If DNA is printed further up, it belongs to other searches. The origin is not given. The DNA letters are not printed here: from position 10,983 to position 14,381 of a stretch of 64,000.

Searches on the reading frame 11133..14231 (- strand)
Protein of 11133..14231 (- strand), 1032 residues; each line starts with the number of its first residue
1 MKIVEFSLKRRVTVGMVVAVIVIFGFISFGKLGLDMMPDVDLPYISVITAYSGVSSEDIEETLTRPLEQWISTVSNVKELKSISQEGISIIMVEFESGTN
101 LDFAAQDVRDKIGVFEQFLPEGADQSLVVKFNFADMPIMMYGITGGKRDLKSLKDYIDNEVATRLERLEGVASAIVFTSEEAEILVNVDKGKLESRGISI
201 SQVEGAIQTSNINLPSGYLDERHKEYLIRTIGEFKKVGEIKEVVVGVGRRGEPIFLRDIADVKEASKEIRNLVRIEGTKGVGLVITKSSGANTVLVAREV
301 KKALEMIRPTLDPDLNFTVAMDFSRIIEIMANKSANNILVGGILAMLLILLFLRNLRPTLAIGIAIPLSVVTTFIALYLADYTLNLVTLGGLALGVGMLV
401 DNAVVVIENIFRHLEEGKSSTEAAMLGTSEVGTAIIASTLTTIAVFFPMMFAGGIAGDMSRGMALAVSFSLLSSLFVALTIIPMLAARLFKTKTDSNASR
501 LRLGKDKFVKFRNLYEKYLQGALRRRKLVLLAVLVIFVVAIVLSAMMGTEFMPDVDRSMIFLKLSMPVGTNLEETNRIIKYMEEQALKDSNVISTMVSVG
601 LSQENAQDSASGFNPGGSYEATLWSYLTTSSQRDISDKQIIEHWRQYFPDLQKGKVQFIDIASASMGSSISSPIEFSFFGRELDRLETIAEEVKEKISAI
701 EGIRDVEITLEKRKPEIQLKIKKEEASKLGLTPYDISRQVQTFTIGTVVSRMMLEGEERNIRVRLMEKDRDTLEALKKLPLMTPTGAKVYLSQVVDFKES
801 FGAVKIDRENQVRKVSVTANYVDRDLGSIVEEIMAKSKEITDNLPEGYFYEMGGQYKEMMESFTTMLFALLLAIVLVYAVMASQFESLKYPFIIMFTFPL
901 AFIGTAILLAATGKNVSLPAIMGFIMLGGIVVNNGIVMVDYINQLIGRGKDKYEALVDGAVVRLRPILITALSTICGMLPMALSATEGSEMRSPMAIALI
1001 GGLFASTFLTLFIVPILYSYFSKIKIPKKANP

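Call 67: search_protein_families(library=pfam, proteins=[window:11133-14231:-], max_evalue=0.0001)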
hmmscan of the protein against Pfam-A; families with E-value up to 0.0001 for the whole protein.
window:11133-14231:- (1032 aa): 2 families
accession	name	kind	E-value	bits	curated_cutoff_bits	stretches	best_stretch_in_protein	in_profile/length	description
PF00873.25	ACR_tran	-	2e-249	830.7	28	1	3-1021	1-1020/1021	AcrB/AcrD/AcrF family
PF02355.23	SecD_SecF_C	-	1.3e-05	25.2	20.5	0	863-1017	30-182/189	Protein export membrane protein SecD/SecF, C-terminal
